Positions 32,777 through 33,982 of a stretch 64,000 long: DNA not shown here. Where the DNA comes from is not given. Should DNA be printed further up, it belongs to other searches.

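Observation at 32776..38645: Rpf/DSF-type cell-cell signalling cluster with a non-canonical gene set (rpfF - desaturase | rpfC - rpfG)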

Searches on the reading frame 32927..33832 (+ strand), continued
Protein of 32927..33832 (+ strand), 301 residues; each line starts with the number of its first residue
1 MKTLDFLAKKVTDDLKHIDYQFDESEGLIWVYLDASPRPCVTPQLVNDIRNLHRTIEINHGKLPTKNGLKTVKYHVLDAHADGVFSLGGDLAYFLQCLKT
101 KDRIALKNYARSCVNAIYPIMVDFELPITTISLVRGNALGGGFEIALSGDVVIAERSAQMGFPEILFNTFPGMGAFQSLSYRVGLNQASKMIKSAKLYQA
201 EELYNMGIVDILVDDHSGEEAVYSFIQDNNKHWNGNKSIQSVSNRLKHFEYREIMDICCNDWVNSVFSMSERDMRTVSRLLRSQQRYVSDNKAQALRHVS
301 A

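Call 12: list_cluster_members(proteins=[window:32927-33832:+, window:33872-34984:+, window:35034-37547:-, window:37581-38645:-])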
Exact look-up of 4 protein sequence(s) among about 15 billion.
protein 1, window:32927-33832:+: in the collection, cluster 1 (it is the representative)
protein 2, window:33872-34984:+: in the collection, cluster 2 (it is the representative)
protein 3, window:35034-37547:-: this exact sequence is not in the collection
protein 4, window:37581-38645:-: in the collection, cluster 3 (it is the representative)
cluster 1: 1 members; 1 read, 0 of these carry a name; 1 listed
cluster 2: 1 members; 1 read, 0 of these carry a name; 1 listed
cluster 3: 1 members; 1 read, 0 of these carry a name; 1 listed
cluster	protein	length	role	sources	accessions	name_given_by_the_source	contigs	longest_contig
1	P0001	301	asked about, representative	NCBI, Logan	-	-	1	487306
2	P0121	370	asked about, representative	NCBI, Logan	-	-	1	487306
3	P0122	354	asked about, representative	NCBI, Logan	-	-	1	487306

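Call 45: find_encoding_contigs(protein=P0002, flank=8000, max_places=2)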
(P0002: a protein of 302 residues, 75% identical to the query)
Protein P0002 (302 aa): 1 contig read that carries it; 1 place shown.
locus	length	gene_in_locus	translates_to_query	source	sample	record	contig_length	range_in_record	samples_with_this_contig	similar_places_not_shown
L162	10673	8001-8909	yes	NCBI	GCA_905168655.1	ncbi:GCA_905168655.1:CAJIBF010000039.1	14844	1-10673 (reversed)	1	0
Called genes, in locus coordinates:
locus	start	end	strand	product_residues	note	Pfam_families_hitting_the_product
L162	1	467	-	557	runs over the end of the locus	PF01268:FTHFS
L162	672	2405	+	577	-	PF00654:Voltage_CLC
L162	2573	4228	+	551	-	PF06418:CTP_synth_N, PF00117:GATase, PF07722:Peptidase_C26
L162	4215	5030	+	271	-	PF00793:DAHP_synth_1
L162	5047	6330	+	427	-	PF03952:Enolase_N, PF13378:MR_MLE_C (faint), PF00113:Enolase_C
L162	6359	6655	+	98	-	PF04977:DivIC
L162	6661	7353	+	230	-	PF01128:IspD, PF12804:NTP_transf_3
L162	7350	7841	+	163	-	PF02542:YgbB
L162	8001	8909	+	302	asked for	PF00378:ECH_1, PF16113:ECH_2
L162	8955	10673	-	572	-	?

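Call 46: find_encoding_contigs(protein=P0004, flank=8000, max_places=2)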
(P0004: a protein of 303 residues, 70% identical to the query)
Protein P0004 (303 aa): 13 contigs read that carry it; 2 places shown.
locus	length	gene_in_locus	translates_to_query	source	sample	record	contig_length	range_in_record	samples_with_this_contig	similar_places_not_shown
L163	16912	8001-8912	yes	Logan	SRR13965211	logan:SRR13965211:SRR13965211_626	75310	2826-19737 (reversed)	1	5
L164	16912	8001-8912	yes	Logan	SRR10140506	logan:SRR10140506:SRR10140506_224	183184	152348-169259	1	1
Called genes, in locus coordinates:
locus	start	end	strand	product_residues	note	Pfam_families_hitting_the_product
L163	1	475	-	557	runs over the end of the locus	PF01268:FTHFS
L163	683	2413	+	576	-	PF00654:Voltage_CLC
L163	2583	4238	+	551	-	PF06418:CTP_synth_N, PF00117:GATase, PF07722:Peptidase_C26 (weak)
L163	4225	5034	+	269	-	PF00793:DAHP_synth_1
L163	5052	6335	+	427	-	PF03952:Enolase_N, PF00113:Enolase_C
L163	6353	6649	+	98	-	PF04977:DivIC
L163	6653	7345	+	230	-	PF01128:IspD, PF12804:NTP_transf_3 (weak)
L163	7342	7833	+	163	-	PF02542:YgbB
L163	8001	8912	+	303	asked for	PF00378:ECH_1, PF16113:ECH_2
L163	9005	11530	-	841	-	PF00512:HisKA, PF02518:HATPase_c, PF00072:Response_reg, PF01627:Hpt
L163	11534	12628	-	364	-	PF00072:Response_reg, PF13487:HD_5, PF01966:HD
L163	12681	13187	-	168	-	PF01713:Smr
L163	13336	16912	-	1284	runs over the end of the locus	PF18076:FGAR-AT_N, PF18072:FGAR-AT_linker, PF02769:AIRS_C, PF22689:FGAR-AT_PurM_N-like, PF02769:AIRS_C, PF13507:GATase_5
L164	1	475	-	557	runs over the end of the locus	PF01268:FTHFS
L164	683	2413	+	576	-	PF00654:Voltage_CLC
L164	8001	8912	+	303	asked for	PF00378:ECH_1, PF16113:ECH_2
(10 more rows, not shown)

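Call 47: find_encoding_contigs(protein=P0012, flank=8000, max_places=2)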
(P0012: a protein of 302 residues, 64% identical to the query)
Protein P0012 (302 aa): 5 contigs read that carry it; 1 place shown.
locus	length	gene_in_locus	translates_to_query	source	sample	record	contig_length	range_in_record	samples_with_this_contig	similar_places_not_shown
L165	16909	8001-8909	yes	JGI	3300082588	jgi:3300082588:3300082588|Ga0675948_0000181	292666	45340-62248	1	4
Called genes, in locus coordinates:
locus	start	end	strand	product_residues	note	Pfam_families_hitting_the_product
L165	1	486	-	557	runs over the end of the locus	PF01268:FTHFS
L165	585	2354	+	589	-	PF00654:Voltage_CLC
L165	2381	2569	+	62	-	-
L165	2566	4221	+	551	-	PF06418:CTP_synth_N, PF00117:GATase, PF07722:Peptidase_C26 (weak)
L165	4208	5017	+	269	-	PF00793:DAHP_synth_1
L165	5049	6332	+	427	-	PF03952:Enolase_N, PF00113:Enolase_C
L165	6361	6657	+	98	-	PF04977:DivIC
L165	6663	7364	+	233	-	PF01128:IspD, PF12804:NTP_transf_3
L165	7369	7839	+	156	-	PF02542:YgbB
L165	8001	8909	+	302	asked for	PF16113:ECH_2, PF00378:ECH_1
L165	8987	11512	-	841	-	PF00512:HisKA, PF02518:HATPase_c, PF00072:Response_reg, PF01627:Hpt (weak)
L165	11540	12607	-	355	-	PF00072:Response_reg, PF13487:HD_5, PF01966:HD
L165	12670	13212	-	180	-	PF01713:Smr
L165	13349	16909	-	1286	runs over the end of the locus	PF18076:FGAR-AT_N, PF18072:FGAR-AT_linker, PF02769:AIRS_C, PF22689:FGAR-AT_PurM_N-like, PF02769:AIRS_C, PF13507:GATase_5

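Call 80: search_protein_families(library=pfam, proteins=[L042:5665-6981:+, L042:3415-5349:+, L026:2073-2669:+, L026:2721-3560:+], max_evalue=0.0001)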
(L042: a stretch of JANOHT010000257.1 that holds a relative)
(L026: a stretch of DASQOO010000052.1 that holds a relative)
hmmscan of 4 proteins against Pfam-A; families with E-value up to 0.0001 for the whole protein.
L042:5665-6981:+ (438 aa): 3 families
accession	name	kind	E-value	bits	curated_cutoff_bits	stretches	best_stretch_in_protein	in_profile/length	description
PF03349.22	Toluene_X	-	1.4e-113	380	29.7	1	21-438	6-421/421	Outer membrane protein transport protein (OMPP1/FadL/TodX)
PF10677.15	DUF2490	-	1.1e-07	32.2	29.8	0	283-375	6-75/186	Protein of unknown function (DUF2490)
PF13505.12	OMP_b-brl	-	8.9e-05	23.2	28.7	0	84-245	16-154/175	Outer membrane protein beta-barrel domain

L042:3415-5349:+ (644 aa): 6 families
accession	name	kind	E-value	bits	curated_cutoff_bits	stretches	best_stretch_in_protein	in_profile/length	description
PF04546.19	Sigma70_ner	-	2.8e-65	220.6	29.7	1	166-376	1-210/210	Sigma-70, non-essential region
PF03979.19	Sigma70_r1_1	-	1.2e-28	99.3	22.5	1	30-108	2-81/81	Sigma-70 factor, region 1.1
PF04539.22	Sigma70_r3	-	1.3e-24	86.6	25.3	1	486-561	1-76/78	Sigma-70 region 3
PF04542.20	Sigma70_r2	-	1.9e-23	82.5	24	1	407-477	1-71/71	Sigma-70 region 2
PF04545.22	Sigma70_r4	-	4.6e-19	68.1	24.1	1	575-628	1-50/50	Sigma-70, region 4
PF00140.25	Sigma70_r1_2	-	1.9e-13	50.6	22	1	125-156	1-32/34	Sigma-70 factor, region 1.2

L026:2073-2669:+ (198 aa): 0 families

L026:2721-3560:+ (279 aa): 0 families

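Call 87: find_encoding_contigs(protein=P0008, flank=5000, max_places=1)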
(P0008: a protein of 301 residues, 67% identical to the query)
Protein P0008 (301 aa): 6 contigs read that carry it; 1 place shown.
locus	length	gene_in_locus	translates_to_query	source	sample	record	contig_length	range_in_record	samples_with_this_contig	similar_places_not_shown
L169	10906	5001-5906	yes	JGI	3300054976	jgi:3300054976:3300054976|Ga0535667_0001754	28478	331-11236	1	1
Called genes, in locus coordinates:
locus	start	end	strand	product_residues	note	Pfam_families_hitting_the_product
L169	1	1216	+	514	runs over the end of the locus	?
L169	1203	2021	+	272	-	PF00793:DAHP_synth_1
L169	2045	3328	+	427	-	PF03952:Enolase_N, PF00113:Enolase_C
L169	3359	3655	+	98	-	PF04977:DivIC, PF06005:ZapB (weak)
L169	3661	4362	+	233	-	PF01128:IspD, PF12804:NTP_transf_3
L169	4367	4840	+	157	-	PF02542:YgbB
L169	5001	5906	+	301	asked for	PF00378:ECH_1, PF16113:ECH_2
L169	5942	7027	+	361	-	PF00487:FA_desaturase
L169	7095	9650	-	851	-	PF00512:HisKA, PF02518:HATPase_c, PF00072:Response_reg, PF01627:Hpt (weak)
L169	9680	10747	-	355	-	PF00072:Response_reg, PF13487:HD_5, PF01966:HD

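Call 88: find_encoding_contigs(protein=P0025, flank=5000, max_places=1)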
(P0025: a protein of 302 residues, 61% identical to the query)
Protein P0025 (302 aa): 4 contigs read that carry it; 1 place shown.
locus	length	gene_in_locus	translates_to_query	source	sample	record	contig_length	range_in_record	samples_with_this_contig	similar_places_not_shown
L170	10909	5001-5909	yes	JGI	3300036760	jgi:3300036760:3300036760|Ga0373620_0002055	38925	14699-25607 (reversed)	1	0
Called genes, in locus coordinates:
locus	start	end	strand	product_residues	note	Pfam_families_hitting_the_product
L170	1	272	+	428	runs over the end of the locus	PF03952:Enolase_N, PF00113:Enolase_C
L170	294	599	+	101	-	PF04977:DivIC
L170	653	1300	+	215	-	PF01128:IspD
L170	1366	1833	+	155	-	PF02542:YgbB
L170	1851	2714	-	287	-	PF00027:cNMP_binding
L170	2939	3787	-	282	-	PF00027:cNMP_binding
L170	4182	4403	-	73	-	-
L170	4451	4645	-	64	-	-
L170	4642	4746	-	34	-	-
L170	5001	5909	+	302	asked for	PF16113:ECH_2, PF00378:ECH_1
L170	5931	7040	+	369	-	PF00487:FA_desaturase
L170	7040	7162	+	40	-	-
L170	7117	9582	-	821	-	PF00512:HisKA, PF02518:HATPase_c, PF00072:Response_reg, PF01627:Hpt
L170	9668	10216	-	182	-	PF01713:Smr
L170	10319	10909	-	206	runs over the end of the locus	PF01794:Ferric_reduct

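Call 89: find_encoding_contigs(protein=P0015, flank=5000, max_places=1)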
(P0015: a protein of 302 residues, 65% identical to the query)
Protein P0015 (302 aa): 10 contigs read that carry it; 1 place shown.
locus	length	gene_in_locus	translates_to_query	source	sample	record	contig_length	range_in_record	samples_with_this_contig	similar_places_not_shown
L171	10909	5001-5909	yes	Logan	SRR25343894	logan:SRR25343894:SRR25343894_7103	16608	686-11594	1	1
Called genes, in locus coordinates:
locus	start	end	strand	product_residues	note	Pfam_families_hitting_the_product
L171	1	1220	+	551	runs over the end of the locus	PF06418:CTP_synth_N, PF07722:Peptidase_C26 (faint), PF00117:GATase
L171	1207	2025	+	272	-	PF00793:DAHP_synth_1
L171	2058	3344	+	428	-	PF03952:Enolase_N, PF00113:Enolase_C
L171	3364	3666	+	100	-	PF04977:DivIC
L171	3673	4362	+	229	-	PF01128:IspD, PF12804:NTP_transf_3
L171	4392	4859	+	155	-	PF02542:YgbB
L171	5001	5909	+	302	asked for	PF00378:ECH_1, PF16113:ECH_2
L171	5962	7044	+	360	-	PF00487:FA_desaturase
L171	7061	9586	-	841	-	PF00512:HisKA, PF02518:HATPase_c, PF00072:Response_reg, PF01627:Hpt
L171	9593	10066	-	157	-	PF01713:Smr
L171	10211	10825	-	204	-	PF01794:Ferric_reduct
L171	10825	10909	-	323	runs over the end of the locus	PF00174:Oxidored_molyb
